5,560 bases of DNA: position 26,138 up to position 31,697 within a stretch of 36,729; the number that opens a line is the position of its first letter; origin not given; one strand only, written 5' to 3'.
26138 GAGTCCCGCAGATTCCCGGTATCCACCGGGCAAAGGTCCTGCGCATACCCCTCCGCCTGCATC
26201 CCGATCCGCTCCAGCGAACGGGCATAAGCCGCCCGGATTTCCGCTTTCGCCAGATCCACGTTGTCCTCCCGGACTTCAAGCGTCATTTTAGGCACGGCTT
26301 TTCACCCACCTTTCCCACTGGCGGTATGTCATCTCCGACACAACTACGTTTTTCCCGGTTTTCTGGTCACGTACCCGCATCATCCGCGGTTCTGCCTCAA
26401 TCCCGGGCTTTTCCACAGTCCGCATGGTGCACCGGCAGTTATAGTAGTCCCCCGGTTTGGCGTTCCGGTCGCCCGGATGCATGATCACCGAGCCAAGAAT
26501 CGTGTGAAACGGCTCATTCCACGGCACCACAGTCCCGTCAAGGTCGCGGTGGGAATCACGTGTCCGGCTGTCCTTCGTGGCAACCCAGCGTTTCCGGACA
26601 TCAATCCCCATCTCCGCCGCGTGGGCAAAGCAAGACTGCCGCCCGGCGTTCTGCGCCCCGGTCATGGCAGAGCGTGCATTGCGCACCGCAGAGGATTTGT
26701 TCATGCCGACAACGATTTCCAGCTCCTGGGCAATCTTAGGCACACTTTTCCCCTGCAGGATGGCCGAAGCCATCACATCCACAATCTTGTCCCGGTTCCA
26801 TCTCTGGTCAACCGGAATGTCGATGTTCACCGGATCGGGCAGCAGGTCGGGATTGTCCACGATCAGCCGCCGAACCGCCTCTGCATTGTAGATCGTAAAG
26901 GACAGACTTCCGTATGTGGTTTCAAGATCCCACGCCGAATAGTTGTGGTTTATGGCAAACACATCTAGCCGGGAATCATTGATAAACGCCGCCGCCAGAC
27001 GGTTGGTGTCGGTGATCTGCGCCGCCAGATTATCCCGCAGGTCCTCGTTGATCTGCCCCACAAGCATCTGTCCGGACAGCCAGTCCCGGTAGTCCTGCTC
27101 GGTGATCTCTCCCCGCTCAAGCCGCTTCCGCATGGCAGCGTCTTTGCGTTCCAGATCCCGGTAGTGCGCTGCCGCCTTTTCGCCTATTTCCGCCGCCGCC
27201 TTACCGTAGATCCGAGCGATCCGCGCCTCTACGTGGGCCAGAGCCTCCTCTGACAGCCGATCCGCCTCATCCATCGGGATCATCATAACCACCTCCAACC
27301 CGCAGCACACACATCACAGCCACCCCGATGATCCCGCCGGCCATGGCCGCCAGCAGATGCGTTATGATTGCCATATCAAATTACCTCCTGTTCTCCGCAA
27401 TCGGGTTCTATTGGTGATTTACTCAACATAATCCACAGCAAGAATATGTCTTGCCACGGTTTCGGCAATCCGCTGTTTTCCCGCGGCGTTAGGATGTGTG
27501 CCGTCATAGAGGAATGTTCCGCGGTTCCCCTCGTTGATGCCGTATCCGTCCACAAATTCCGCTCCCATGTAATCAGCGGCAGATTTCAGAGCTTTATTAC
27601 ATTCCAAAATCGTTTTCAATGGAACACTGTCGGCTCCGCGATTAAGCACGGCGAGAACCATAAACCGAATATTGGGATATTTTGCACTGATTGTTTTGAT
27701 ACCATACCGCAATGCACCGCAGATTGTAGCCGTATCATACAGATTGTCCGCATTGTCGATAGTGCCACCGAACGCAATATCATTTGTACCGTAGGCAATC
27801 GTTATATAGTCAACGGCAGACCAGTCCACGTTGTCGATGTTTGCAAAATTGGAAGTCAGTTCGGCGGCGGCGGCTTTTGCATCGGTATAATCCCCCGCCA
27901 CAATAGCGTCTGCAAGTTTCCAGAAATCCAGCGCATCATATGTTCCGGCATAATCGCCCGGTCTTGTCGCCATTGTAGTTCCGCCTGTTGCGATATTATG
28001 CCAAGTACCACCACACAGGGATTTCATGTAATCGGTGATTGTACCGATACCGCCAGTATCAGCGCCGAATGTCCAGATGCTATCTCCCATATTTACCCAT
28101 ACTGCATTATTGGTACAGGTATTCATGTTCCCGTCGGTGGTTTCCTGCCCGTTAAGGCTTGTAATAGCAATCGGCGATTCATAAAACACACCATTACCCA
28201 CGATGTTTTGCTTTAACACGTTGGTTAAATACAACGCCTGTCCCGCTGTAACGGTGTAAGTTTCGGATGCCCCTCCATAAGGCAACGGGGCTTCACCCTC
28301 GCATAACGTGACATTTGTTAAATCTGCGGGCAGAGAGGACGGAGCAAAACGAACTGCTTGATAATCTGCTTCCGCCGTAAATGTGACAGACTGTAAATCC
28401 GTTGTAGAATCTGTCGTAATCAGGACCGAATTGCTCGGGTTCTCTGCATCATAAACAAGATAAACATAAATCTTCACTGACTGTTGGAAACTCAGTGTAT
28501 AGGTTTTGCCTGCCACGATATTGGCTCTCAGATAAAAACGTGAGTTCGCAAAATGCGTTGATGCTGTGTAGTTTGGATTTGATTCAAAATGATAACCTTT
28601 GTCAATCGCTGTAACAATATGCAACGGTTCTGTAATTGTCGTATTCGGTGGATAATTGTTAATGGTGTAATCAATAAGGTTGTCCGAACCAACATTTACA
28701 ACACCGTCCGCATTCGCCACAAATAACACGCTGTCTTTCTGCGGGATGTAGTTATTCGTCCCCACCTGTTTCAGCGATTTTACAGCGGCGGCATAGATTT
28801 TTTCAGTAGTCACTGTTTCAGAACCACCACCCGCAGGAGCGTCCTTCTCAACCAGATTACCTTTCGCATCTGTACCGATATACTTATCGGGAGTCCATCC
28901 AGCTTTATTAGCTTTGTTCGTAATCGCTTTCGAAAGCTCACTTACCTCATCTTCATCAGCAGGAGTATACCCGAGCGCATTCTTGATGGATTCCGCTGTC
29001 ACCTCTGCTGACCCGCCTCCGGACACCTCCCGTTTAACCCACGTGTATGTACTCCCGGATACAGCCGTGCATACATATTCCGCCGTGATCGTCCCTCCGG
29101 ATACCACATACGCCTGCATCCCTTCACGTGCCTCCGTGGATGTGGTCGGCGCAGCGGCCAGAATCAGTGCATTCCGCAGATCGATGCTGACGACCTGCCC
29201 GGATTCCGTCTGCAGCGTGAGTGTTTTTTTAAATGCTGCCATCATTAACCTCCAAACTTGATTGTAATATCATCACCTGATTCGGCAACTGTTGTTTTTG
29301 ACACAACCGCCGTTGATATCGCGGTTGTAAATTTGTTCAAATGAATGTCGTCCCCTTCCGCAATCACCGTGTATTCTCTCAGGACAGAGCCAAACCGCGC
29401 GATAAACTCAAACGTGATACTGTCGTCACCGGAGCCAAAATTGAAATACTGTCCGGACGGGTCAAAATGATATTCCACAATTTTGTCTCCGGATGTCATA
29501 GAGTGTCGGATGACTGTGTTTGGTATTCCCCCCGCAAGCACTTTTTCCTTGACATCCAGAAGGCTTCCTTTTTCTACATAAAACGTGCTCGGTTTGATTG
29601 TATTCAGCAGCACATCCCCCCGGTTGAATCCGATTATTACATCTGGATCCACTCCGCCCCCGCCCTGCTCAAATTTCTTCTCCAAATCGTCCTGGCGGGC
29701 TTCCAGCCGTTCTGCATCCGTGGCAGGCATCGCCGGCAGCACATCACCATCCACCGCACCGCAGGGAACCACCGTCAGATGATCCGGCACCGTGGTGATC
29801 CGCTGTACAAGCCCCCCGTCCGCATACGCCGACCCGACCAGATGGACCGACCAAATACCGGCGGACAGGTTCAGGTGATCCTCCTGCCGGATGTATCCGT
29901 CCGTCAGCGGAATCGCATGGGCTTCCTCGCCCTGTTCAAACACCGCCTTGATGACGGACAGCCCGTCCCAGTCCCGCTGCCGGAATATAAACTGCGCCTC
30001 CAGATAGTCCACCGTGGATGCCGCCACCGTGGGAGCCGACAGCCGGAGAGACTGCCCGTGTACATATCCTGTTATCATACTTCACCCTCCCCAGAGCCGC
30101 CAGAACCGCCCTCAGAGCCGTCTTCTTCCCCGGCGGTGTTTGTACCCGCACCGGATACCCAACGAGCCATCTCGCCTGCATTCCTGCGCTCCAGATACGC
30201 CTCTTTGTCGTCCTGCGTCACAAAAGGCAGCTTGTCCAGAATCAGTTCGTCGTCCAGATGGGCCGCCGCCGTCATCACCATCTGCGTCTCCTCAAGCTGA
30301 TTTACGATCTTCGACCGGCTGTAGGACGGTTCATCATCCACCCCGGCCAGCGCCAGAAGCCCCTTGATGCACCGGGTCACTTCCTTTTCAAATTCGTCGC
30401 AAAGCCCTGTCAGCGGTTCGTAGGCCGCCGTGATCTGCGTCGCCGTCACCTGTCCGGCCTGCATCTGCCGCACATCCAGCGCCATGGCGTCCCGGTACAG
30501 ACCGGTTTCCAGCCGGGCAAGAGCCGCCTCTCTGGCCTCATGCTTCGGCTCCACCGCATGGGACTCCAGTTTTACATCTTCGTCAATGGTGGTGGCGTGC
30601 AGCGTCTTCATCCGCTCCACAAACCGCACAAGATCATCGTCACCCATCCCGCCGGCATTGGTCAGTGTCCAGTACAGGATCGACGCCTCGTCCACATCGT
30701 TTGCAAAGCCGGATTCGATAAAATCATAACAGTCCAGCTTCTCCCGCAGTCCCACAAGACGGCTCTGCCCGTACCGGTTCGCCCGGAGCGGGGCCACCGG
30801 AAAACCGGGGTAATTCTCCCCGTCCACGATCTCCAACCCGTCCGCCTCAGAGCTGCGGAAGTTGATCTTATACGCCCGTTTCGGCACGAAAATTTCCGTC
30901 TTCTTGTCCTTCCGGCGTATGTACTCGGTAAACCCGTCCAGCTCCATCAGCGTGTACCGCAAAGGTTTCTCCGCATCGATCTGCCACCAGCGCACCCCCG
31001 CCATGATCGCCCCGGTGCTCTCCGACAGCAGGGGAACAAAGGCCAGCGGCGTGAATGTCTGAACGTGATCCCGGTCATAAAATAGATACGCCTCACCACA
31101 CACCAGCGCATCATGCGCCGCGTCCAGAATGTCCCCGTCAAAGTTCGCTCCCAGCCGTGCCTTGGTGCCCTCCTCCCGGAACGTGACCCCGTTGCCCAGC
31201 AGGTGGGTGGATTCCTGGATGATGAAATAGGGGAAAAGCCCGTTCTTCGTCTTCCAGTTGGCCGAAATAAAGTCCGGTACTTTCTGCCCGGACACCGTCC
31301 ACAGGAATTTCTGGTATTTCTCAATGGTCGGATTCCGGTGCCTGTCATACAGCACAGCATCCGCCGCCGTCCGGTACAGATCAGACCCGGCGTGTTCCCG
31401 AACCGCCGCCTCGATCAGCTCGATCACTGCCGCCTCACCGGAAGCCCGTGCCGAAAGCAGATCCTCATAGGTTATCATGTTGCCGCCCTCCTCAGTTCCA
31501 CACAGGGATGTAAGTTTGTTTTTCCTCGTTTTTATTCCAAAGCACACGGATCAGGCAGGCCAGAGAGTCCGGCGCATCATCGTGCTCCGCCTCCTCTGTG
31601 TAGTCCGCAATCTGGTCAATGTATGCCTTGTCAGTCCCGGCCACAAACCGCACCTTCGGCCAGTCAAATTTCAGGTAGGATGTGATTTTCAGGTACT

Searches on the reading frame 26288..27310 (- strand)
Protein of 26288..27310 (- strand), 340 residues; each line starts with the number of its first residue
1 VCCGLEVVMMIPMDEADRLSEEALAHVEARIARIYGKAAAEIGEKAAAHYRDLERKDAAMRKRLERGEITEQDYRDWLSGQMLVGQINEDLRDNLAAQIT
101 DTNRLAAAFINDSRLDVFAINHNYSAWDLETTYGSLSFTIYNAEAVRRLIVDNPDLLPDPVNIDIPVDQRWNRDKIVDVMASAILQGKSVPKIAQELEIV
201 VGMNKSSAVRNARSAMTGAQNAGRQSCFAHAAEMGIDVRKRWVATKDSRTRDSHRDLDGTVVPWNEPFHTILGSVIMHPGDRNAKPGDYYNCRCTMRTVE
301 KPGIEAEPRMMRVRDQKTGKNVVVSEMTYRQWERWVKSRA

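Call 54: search_protein_families(library=phrogs, proteins=[window:26288-27310:-], max_evalue=0.00001)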
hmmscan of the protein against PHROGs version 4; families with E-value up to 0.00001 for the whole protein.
window:26288-27310:- (340 aa): 17 families
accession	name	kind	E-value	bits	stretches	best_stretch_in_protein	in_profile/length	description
phrog_2468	-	head and packaging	1.1e-30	108.1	1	174-304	150-277/303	head morphogenesis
phrog_595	-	head and packaging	2.8e-24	87.3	1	23-333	18-327/513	head maturation protease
phrog_3517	-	head and packaging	3.8e-24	86.7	1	169-318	192-346/371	head morphogenesis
phrog_2662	-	head and packaging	6.2e-22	78.9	1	16-301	477-710/717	portal protein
phrog_115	-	head and packaging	1.5e-21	78.2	1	175-333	209-348/665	minor head protein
phrog_859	-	head and packaging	2.9e-18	66.8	1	201-301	193-291/807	portal protein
phrog_6577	-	unknown function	2.6e-15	56.8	1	173-333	116-269/1066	-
phrog_18477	-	head and packaging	6.5e-14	52.6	1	208-298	206-297/760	head morphogenesis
phrog_34890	-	head and packaging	4.1e-11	42.9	1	194-299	199-306/679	head morphogenesis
phrog_4728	-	head and packaging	1.4e-10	41.6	1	169-317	181-311/591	head morphogenesis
phrog_4529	-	head and packaging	1.7e-10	41.8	1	178-314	175-298/533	minor head protein and DNA pilot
phrog_15127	-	head and packaging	1.2e-09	38.3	1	174-292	131-244/602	head protein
phrog_324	-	head and packaging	3.1e-09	37.4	1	241-310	267-328/624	head morphogenesis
phrog_19443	-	head and packaging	2.3e-08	34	1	179-317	175-301/579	minor head protein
phrog_241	-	head and packaging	5e-07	30.1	1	171-332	152-308/679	head morphogenesis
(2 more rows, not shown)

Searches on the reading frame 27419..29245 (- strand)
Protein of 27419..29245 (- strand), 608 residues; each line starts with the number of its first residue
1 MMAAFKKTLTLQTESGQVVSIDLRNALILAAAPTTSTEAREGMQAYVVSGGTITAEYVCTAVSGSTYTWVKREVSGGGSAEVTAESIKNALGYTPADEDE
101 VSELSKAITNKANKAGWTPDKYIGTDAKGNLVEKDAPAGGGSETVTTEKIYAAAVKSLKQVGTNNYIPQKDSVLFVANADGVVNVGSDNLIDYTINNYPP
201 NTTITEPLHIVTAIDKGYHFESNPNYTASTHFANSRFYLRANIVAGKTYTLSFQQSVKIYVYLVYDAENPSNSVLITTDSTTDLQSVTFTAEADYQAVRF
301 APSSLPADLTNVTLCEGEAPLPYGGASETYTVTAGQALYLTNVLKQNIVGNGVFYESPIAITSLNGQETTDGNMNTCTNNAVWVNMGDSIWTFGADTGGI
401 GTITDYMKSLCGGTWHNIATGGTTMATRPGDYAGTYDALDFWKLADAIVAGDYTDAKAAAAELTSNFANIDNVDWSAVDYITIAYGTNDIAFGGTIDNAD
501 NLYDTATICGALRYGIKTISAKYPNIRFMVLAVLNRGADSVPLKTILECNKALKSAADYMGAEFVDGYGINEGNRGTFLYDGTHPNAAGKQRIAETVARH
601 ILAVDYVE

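Call 54: search_protein_families(library=phrogs, proteins=[window:27419-29245:-], max_evalue=0.00001)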
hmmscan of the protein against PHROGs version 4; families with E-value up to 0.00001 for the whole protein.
window:27419-29245:- (608 aa): 1 family
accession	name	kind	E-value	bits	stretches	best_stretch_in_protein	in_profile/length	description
phrog_11541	-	unknown function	1.2e-14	54.7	1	404-601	642-823/832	-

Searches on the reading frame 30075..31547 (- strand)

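Call 54: search_protein_families(library=phrogs, proteins=[window:30075-31547:-], max_evalue=0.00001)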
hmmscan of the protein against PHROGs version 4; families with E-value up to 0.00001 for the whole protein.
window:30075-31547:- (490 aa): 1 family
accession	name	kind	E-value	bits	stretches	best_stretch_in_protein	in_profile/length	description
phrog_64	-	head and packaging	5e-29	102.2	1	36-453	70-489/547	portal protein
